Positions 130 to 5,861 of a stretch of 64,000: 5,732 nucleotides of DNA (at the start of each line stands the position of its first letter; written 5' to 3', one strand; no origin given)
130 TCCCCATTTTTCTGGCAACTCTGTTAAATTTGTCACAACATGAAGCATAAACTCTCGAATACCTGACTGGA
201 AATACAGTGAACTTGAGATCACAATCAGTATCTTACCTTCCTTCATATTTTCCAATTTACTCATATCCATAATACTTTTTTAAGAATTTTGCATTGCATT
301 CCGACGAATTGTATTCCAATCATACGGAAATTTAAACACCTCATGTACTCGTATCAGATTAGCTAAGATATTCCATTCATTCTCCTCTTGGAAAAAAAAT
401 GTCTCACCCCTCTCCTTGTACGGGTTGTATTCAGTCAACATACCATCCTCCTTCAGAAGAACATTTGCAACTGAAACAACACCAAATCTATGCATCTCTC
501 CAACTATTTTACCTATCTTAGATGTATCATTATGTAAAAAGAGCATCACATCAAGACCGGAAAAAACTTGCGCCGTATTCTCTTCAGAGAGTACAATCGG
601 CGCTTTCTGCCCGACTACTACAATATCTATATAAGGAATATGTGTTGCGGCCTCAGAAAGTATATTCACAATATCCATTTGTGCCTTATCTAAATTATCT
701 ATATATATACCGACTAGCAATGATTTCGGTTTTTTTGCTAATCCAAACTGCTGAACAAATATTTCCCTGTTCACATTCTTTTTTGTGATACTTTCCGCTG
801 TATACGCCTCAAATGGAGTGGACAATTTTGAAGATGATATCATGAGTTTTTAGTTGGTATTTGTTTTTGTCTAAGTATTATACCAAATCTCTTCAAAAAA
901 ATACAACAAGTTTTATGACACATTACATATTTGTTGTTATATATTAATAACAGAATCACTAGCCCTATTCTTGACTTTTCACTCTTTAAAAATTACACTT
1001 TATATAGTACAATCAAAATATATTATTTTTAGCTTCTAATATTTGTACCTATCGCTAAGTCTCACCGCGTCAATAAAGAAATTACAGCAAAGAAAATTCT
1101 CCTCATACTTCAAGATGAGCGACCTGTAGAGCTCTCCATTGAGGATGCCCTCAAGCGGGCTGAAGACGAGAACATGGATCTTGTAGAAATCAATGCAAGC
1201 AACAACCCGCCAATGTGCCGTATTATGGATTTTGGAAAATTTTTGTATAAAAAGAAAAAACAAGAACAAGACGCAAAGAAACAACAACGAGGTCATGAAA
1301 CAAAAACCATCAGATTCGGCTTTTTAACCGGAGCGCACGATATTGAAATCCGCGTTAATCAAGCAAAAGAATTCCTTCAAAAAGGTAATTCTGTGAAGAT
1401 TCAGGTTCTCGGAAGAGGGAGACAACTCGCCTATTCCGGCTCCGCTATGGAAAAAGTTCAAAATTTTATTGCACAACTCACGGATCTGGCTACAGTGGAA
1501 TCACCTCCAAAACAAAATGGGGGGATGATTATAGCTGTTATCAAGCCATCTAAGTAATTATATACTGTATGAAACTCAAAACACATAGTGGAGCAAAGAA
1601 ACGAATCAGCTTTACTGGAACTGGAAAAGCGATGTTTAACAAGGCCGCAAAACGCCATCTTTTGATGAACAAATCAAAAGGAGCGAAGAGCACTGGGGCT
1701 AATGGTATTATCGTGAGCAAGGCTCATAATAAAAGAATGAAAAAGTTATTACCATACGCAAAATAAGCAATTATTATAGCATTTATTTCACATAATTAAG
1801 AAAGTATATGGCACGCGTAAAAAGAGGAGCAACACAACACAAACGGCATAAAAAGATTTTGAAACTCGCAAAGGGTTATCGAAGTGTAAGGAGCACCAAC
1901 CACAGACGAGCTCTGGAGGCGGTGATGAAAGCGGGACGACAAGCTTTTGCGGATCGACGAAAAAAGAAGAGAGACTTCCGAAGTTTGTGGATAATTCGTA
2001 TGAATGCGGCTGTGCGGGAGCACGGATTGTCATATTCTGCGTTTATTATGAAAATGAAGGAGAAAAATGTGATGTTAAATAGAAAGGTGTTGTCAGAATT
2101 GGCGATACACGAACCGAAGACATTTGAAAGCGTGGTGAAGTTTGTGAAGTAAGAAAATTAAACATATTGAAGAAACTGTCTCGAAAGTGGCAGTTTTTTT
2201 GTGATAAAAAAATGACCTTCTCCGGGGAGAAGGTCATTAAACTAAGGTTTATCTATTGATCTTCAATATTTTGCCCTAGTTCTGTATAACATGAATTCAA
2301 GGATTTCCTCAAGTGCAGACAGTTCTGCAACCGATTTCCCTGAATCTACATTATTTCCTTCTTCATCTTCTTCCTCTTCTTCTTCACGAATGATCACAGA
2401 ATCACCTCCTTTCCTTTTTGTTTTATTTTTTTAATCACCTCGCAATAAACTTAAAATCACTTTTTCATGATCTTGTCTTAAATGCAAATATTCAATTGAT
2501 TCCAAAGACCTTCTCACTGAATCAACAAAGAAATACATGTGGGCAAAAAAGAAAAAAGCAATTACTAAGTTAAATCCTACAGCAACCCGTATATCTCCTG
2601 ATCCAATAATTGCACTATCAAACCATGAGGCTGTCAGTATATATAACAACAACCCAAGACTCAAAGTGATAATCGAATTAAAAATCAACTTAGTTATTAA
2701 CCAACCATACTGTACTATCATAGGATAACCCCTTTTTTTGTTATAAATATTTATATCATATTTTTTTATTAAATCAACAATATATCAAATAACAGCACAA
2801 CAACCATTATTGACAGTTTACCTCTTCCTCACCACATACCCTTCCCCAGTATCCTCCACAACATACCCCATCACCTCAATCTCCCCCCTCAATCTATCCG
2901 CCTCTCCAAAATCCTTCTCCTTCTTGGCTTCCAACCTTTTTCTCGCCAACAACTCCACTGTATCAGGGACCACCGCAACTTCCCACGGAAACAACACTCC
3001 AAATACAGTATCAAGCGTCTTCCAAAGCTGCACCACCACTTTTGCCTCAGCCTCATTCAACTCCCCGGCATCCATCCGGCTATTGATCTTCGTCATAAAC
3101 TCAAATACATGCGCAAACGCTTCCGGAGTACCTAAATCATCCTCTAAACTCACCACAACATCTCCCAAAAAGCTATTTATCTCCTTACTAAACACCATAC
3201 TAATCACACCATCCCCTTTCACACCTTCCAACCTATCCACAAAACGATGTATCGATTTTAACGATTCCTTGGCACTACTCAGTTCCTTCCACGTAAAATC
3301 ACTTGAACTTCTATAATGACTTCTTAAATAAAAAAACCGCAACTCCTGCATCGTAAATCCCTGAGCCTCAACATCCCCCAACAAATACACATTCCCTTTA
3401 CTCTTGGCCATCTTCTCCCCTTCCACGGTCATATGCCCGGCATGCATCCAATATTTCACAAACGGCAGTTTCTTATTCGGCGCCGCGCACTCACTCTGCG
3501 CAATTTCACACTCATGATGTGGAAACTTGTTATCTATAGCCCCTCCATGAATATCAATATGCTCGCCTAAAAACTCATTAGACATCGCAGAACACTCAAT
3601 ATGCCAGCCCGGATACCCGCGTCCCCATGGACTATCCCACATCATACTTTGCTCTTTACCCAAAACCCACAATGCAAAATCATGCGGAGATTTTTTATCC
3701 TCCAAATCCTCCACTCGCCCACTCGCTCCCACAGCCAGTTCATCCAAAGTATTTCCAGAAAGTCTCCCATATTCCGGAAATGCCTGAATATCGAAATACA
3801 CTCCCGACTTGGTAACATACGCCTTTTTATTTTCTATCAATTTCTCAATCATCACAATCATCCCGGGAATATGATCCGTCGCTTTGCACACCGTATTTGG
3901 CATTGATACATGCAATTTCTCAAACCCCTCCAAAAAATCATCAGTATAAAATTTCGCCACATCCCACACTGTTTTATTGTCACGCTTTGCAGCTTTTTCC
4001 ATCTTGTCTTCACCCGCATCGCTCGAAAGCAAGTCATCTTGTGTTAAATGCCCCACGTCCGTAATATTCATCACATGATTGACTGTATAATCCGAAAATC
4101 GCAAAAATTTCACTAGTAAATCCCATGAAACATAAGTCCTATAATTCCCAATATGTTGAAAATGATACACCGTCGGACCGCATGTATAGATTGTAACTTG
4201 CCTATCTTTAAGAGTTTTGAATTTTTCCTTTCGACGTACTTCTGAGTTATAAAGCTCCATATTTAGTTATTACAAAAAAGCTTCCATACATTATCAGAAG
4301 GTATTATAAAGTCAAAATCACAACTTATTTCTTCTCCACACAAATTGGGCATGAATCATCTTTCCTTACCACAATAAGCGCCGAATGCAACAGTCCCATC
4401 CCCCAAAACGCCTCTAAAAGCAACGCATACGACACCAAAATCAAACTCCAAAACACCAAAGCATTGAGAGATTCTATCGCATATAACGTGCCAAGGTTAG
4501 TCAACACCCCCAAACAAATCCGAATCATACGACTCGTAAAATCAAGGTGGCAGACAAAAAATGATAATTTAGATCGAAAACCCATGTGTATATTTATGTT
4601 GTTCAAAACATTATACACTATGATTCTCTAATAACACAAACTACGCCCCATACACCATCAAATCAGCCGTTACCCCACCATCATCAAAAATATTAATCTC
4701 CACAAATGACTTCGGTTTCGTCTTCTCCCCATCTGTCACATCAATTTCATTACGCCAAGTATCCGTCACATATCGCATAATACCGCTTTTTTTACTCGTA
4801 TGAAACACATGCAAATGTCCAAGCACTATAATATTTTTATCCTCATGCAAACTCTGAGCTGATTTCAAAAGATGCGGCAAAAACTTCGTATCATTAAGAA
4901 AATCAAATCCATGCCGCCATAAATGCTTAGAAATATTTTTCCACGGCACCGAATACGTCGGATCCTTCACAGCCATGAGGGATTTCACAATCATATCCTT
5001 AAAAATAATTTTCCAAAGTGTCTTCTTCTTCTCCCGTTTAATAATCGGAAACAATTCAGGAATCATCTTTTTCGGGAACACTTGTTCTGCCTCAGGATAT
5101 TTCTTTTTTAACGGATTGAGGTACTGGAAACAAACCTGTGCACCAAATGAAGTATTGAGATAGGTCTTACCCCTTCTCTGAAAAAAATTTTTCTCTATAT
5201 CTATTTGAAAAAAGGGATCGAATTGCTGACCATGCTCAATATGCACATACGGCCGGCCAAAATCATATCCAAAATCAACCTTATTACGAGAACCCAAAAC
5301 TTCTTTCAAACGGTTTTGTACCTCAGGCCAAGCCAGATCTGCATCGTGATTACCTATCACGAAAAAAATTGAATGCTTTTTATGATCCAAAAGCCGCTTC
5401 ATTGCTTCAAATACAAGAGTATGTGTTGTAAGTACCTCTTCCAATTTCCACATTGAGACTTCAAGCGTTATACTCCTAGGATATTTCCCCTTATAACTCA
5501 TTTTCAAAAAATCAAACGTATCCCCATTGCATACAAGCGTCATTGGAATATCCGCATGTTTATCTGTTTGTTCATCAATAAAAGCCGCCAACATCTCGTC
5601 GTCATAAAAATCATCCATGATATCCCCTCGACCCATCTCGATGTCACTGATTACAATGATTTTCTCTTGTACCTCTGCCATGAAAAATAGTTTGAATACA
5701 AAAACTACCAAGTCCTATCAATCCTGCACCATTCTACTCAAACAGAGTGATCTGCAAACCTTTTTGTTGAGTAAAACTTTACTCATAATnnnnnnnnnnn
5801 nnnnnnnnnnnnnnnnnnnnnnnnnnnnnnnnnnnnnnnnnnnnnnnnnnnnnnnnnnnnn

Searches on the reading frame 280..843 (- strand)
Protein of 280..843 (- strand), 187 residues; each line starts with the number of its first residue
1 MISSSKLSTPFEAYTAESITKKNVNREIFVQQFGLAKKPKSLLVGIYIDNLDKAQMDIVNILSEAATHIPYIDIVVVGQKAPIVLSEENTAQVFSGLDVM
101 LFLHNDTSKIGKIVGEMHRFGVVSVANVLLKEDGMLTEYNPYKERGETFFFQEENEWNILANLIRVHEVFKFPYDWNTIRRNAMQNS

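Call 20: search_protein_families(library=pfam, proteins=[window:280-843:-], max_evalue=0.001)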
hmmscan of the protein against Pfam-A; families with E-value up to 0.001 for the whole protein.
window:280-843:- (187 aa): 0 families

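Call 102: find_encoding_contigs(protein=window:280-843:-, flank=10000, max_places=2)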
Protein window:280-843:- (187 aa): 4 contigs read that carry it; 2 places shown.
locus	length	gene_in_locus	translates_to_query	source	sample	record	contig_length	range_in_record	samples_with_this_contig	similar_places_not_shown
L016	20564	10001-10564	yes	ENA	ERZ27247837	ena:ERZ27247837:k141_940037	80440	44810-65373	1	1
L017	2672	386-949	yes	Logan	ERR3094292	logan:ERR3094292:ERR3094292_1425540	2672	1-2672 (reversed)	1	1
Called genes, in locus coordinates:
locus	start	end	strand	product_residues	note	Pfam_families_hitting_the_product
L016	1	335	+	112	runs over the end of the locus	PF03819:MazG (faint), PF12643:MazG-like (faint)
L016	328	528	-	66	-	PF07866:DUF1653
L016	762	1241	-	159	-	-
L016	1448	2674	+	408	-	PF22807:TrAA12, PF07995:GSDH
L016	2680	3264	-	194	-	PF00293:NUDIX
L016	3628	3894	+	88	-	-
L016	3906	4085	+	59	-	-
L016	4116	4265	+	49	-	-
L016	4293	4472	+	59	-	-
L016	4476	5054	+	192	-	-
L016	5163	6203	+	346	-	-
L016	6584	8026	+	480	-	PF01406:tRNA-synt_1e, PF09334:tRNA-synt_1g (weak), PF09190:DALR_2, PF23493:CysS_C (weak)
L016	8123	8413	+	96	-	-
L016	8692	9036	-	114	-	PF00453:Ribosomal_L20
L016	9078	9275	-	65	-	PF01632:Ribosomal_L35p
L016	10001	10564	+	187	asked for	-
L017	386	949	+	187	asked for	-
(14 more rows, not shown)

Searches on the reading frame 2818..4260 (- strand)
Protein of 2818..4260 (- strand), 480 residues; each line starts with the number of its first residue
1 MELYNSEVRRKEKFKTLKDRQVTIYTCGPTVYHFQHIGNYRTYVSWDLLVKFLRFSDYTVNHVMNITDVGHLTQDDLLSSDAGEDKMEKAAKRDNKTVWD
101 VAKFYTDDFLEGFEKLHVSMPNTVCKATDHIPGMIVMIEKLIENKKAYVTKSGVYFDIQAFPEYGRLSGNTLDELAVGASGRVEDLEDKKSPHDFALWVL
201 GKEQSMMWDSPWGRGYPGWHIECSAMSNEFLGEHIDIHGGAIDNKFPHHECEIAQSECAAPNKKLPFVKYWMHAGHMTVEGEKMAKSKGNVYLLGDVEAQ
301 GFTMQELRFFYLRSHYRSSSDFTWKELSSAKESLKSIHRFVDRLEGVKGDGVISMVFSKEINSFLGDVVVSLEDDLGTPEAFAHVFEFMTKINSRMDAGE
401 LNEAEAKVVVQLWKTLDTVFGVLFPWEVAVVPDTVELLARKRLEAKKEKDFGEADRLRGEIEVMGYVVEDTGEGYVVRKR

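Call 20: search_protein_families(library=pfam, proteins=[window:2818-4260:-], max_evalue=0.001)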
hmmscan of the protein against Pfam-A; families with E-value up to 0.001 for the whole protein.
window:2818-4260:- (480 aa): 5 families
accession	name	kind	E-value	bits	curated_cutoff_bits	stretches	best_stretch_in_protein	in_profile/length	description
PF01406.26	tRNA-synt_1e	-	8.4e-95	318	27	1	14-331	2-300/301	tRNA synthetases class I (C) catalytic domain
PF09334.17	tRNA-synt_1g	-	3.6e-10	39.6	20.1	1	263-328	307-372/391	tRNA synthetases class I (M)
PF09190.17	DALR_2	-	2.1e-08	35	22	1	371-423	5-53/57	DALR domain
PF23493.1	CysS_C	-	2.7e-06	27.8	23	1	432-477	5-50/51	Cysteinyl-tRNA ligase anticodon binding domain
PF00133.28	tRNA-synt_1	-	0.001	18.4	22.7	0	262-317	354-408/414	tRNA synthetases class I (I, L, M and V)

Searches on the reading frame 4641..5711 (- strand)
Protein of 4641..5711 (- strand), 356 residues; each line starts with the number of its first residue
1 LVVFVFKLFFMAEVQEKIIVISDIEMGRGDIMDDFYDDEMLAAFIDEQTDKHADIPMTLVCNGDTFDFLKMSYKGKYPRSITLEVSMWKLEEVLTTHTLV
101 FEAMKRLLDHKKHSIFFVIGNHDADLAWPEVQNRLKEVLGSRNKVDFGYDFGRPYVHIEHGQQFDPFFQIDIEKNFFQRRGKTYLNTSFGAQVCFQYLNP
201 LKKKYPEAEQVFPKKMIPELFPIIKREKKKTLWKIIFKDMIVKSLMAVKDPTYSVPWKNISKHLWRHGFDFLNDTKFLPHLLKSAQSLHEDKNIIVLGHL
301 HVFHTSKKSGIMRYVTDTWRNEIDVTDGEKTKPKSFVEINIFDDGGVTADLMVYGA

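Call 20: search_protein_families(library=pfam, proteins=[window:4641-5711:-], max_evalue=0.001)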
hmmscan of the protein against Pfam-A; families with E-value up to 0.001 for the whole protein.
window:4641-5711:- (356 aa): 1 family
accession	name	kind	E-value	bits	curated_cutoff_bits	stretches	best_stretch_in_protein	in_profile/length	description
PF00149.33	Metallophos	-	8.1e-05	23.6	21.5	1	17-238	2-154/191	Calcineurin-like phosphoesterase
